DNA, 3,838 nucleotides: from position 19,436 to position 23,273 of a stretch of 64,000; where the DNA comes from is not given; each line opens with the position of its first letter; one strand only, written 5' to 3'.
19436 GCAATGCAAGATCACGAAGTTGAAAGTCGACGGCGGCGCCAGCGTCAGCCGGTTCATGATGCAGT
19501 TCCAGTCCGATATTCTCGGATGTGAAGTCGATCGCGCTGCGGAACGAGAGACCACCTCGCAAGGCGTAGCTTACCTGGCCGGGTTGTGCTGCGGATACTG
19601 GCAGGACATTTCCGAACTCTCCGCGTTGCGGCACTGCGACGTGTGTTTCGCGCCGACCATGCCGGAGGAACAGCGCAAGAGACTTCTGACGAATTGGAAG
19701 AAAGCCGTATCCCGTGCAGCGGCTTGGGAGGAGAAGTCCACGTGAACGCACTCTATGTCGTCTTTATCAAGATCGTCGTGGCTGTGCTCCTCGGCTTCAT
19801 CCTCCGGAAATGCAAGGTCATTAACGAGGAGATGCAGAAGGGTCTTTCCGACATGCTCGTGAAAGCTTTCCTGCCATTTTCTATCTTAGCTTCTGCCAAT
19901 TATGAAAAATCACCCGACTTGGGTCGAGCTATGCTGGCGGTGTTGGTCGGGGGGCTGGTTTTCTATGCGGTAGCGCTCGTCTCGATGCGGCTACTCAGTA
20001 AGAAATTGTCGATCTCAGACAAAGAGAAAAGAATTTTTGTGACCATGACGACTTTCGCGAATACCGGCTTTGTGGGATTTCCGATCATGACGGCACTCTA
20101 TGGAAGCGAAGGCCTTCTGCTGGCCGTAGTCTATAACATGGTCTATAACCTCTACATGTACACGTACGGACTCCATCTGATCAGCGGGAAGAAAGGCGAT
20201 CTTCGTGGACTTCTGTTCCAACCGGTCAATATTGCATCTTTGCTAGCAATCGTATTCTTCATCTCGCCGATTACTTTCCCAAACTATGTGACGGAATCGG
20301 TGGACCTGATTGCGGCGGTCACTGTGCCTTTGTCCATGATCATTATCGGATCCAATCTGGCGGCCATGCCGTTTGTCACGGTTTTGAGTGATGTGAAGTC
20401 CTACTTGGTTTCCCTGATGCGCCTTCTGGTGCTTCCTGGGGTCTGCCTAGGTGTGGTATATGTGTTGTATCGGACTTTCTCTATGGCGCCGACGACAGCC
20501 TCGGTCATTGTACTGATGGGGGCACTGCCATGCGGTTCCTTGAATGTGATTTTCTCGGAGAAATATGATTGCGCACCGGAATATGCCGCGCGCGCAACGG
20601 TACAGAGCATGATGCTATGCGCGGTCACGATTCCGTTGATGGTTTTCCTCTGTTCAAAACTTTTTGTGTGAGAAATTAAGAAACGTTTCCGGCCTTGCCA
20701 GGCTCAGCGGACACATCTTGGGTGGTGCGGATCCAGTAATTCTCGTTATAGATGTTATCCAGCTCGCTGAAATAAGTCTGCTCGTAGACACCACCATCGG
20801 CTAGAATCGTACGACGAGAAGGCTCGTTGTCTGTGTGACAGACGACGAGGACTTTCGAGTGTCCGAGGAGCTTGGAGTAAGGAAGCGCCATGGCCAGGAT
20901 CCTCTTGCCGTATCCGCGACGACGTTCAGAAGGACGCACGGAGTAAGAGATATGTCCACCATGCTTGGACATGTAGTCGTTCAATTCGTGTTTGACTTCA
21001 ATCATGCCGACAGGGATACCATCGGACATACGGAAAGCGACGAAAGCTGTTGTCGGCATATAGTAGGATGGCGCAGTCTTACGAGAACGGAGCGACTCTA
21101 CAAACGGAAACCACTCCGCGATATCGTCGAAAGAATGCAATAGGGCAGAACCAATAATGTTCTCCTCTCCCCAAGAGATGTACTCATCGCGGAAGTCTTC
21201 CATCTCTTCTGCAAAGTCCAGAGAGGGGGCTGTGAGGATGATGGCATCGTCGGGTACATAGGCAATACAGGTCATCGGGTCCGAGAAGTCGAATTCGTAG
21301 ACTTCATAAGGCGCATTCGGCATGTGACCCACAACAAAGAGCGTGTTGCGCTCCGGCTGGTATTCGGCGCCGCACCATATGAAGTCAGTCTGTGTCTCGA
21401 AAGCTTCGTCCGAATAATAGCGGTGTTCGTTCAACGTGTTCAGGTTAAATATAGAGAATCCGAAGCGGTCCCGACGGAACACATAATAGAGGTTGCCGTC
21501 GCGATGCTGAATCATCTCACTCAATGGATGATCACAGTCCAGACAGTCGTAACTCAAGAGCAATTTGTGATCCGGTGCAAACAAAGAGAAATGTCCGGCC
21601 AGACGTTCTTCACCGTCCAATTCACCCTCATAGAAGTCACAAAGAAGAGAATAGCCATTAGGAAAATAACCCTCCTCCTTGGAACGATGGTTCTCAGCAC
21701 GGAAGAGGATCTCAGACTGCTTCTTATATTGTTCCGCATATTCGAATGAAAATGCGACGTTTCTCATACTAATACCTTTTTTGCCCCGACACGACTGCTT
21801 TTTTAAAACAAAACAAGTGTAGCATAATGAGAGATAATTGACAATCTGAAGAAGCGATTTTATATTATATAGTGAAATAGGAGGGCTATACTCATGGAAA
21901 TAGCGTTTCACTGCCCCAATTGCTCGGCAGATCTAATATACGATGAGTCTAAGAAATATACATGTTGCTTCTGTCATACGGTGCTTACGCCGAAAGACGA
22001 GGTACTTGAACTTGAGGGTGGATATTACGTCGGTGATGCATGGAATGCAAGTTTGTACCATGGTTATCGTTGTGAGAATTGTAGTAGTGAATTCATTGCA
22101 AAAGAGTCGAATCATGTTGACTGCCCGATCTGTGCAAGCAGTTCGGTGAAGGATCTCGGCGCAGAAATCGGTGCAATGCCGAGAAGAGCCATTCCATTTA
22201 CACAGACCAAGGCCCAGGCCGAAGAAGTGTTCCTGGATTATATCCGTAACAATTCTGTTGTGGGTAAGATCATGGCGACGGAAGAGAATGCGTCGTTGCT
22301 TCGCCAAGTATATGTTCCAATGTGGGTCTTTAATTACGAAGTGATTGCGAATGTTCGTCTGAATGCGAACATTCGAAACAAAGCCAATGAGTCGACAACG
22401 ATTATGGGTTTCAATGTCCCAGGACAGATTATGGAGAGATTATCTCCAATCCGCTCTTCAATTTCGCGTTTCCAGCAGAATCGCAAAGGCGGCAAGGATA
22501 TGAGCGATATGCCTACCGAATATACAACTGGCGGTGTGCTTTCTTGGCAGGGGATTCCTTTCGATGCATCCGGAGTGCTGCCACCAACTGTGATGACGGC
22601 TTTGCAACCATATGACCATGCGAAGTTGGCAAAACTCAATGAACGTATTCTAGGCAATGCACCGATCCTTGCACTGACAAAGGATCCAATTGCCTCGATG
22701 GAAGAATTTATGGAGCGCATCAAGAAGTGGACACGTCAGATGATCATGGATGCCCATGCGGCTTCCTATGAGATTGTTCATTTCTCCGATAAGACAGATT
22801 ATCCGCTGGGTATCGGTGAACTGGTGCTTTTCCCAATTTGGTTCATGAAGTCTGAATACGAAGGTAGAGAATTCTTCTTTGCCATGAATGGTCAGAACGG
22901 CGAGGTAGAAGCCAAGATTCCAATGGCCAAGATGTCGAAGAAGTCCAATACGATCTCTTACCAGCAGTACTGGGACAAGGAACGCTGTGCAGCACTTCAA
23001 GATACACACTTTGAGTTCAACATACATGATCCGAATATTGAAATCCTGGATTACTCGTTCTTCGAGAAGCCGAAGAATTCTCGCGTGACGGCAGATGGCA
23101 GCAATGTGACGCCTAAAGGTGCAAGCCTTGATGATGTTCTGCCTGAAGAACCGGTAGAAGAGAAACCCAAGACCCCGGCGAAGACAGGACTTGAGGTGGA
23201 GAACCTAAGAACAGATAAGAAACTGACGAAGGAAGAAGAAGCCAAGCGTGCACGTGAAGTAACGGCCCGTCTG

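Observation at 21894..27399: Two soluble paralogs of the same zinc-ribbon family share a C-terminal Y-D-P-[DN]-G-P-x-P-F-[RK][RK] tail; one carries a ~900-aa low-complexity region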

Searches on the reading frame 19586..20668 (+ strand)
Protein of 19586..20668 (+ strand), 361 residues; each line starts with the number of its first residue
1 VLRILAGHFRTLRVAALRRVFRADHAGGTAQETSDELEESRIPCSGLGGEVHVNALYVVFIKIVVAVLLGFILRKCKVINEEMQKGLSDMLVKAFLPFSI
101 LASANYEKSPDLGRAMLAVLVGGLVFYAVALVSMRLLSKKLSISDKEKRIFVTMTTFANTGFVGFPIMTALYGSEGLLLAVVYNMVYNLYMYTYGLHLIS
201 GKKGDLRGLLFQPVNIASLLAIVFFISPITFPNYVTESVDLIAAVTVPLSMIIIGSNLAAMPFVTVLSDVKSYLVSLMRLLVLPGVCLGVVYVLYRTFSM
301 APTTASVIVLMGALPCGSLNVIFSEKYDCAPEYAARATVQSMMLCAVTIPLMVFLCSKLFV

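Call 8: search_protein_families(library=pfam, proteins=[window:19586-20668:+], max_evalue=0.001)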
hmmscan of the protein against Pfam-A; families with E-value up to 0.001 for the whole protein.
window:19586-20668:+ (361 aa): 2 families
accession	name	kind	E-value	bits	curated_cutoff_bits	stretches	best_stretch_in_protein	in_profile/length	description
PF03547.23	Mem_trans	-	1.7e-38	132.6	25.7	2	60-205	6-153/343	Membrane transport protein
PF01758.21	SBF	-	0.00013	22.1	24.3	1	249-360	6-118/191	Sodium Bile acid symporter family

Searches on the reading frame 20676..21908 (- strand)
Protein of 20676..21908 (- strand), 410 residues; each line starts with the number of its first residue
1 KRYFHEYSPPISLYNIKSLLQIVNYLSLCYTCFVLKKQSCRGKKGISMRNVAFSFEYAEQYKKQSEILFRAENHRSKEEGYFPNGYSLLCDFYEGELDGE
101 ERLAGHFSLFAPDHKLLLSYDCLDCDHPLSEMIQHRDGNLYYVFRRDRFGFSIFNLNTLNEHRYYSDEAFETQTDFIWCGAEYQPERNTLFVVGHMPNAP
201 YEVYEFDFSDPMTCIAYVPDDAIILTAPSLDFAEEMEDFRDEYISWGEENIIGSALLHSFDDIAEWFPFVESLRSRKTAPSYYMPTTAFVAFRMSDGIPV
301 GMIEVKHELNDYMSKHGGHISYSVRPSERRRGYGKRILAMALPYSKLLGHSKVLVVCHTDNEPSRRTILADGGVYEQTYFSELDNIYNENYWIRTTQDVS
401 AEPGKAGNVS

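Call 8: search_protein_families(library=pfam, proteins=[window:20676-21908:-], max_evalue=0.001)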
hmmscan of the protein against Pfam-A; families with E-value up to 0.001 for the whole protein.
window:20676-21908:- (410 aa): 3 families
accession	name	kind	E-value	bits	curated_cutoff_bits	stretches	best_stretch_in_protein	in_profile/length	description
PF00583.31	Acetyltransf_1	-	1.2e-09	38.9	20.7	1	285-366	32-109/116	Acetyltransferase (GNAT) family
PF13302.13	Acetyltransf_3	-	7.1e-07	30.4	25.4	1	286-367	53-131/138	Acetyltransferase (GNAT) domain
PF13508.13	Acetyltransf_7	-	0.00097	19.9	27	0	294-350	11-59/84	Acetyltransferase (GNAT) domain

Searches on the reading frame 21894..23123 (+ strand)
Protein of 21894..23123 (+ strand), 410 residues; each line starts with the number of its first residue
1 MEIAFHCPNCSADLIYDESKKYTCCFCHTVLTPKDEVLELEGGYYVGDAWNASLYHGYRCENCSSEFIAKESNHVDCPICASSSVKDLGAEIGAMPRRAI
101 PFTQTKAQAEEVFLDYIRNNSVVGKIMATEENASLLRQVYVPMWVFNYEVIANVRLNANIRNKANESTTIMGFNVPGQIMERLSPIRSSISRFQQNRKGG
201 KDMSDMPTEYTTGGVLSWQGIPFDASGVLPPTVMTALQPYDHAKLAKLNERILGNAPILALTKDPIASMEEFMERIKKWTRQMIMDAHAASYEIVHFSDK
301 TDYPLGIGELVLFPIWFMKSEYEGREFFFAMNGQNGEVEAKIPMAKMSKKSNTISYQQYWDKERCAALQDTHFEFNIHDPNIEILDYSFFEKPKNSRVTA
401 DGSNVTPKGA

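Call 10: find_homologous_proteins(query=window:21894-23123:+)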
Query window:21894-23123:+ (410 aa): 3 proteins with E <= 0.001 among 2901 candidates.
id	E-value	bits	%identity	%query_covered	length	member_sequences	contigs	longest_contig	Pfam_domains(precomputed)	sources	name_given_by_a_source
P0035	2.5e-162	559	67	86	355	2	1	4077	-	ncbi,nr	ncbi:MAG: hypothetical protein IKZ74_07585, partial [Clostridiales bacterium]|nr:hypothetical protei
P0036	6.1e-107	376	59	66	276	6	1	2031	-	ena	-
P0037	3.0e-16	78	22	85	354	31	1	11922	PF09297.17,PF08792.17,PF18319.8,PF08271.18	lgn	-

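Call 44: search_protein_families(library=pfam, proteins=[P0037], max_evalue=0.1)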
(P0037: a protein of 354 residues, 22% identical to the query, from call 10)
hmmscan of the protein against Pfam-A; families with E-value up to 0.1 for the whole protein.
P0037 (354 aa): 31 families (the best 25 are shown)
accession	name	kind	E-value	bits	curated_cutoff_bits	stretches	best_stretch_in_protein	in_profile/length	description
PF09297.16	Zn_ribbon_NUD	-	5.2e-08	32.9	24.8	2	73-97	5-29/32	NADH pyrophosphatase zinc ribbon domain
PF18319.7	Zn_ribbon_PriA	-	6.4e-06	26.5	26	1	7-31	1-25/27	PriA DNA helicase Cys-rich region (CRR) domain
PF08271.17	Zn_Ribbon_TF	-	1.6e-05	24.8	29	1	72-97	1-27/43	TFIIB zinc-binding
PF08792.16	A2L_zn_ribbon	-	1.8e-05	24.7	22.9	0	91-103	5-18/33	A2L zinc ribbon domain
PF07191.17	Zn_ribbon_6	-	5.6e-05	23.5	25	1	6-35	2-29/67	Double zinc ribbon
PF17915.7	zf_Rg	-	0.00018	21.3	25.5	0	2-28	5-31/49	Reverse gyrase zinc finger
PF22747.2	Zn_ribbon_DUF2089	-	0.00077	20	27.6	1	7-32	1-22/32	DUF2089 zinc ribbon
PF12760.12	Zn_ribbon_IS1595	-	0.00078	19.8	25.4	1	6-29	20-44/46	Transposase zinc-ribbon domain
PF13453.11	Zn_ribbon_TFIIB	-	0.00078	19.2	22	0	72-82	20-30/41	Transcription factor zinc-finger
PF01155.25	HypA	-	0.0011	19.4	28.9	0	5-32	71-96/112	Hydrogenase/urease nickel incorporation, metallochaperone, hypA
PF13248.11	Zn_ribbon_3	-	0.0017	18.2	27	0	71-99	2-26/26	zinc-ribbon domain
PF02150.21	Zn_ribbon_RPB9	-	0.0021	18.3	25.2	0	7-36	4-35/36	RNA polymerases M/15 Kd subunit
PF18912.6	DZR_2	-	0.0022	18.2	27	0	6-33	9-32/56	Double zinc ribbon domain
PF12773.13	DZR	-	0.0027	18.2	27.3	1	7-96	1-45/45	Double zinc ribbon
PF06221.18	zf-C2HC5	-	0.004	17.6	25.8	1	72-103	18-48/54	Putative zinc finger motif, C2HC5-type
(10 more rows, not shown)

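Call 50: search_protein_families(library=ncbifam, proteins=[P0037], max_evalue=0.1)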
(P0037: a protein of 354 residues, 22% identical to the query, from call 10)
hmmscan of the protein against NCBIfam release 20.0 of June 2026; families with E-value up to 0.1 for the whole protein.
P0037 (354 aa): 18 families
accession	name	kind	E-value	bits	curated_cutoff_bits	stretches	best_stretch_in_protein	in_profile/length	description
NF047912.1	ECs_2282_CxxC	subfamily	1.1e-05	25.2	37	1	71-99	2-37/60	ECs_2282 family putative zinc-binding protein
TIGR00595.1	priA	equivalog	0.00039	19.1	230.35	1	6-33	227-254/509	replication restart helicase PriA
NF011481.0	PRK14890.1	equivalog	0.00073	19.5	61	0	5-31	10-36/61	putative Zn-ribbon RNA-binding protein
NF011482.0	PRK14892.1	equivalog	0.00078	19.3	109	0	72-96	22-46/101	putative transcription elongation factor Elf1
NF002796.0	PRK02935.1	equivalog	0.0011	18.8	108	0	72-109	71-106/118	hypothetical protein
NF047723.1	TransFacS4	equivalog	0.0017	18.8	120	0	73-96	3-24/90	transcription factor S4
NF041259.1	mono_DmmA_fam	domain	0.0076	16.5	60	0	70-106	50-87/101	dimethylamine monooxygenase subunit DmmA family protein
TIGR03655.1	anti_R_Lar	subfamily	0.011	16.1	39.6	0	6-36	3-42/55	Lar family restriction alleviation protein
TIGR04104.1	cxxc_20_cxxc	subfamily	0.012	15.9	45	0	6-39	2-42/93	TIGR04104 family putative zinc finger protein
NF001607.0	PRK00398.1-4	equivalog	0.012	15.3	89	0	5-31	10-37/53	DNA-directed RNA polymerase subunit P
NF003058.0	PRK03976.1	equivalog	0.02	14.8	87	0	70-97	35-62/91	50S ribosomal protein L37ae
NF034126.3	PRK09521.1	equivalog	0.022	14.5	90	0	6-31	146-169/180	exosome complex RNA-binding protein Csl4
NF001605.0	PRK00398.1-2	equivalog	0.023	14.6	63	0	71-99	1-28/43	DNA-directed RNA polymerase subunit P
NF001608.0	PRK00398.1-6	equivalog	0.026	14.3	84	1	70-96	2-28/46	DNA-directed RNA polymerase subunit P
TIGR00280.1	eL43_euk_arch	equivalog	0.035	14.4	95.8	0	69-98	34-63/92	50S ribosomal protein L37Ae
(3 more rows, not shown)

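Call 82: find_encoding_contigs(protein=P0037, flank=6000, max_places=4)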
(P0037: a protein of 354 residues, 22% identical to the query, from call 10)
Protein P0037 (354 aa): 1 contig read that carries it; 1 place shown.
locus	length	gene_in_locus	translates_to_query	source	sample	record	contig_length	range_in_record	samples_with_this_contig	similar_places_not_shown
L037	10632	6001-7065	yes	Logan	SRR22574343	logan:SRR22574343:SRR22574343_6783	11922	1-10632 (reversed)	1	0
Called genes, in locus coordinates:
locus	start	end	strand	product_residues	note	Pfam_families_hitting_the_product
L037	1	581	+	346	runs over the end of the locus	PF07719:TPR_2 (faint), PF00515:TPR_1 (faint), PF13428:TPR_14 (faint)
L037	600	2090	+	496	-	PF00370:FGGY_N, PF02782:FGGY_C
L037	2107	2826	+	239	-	PF02146:SIR2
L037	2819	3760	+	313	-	PF12146:Hydrolase_4, PF00561:Abhydrolase_1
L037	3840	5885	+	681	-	-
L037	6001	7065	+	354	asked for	PF08271:Zn_Ribbon_TF (faint), PF08792:A2L_zn_ribbon (faint), PF09297:Zn_ribbon_NUD (faint), PF18319:Zn_ribbon_PriA (faint)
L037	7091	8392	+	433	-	PF04536:TPM_phosphatase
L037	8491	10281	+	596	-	PF00753:Lactamase_B, PF19583:ODP, PF00258:Flavodoxin_1 (faint), PF12724:Flavodoxin_5 (weak), PF01613:Flavin_Reduct, PF21349:RUBY_RBDX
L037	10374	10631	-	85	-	?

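Call 89: search_protein_families(library=phrogs, proteins=[window:21894-23123:+], max_evalue=0.01)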
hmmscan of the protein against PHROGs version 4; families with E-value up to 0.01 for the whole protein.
window:21894-23123:+ (410 aa): 1 family
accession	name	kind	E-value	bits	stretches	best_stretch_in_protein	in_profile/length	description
phrog_4875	-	unknown function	6e-05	24.1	0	59-84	14-40/77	-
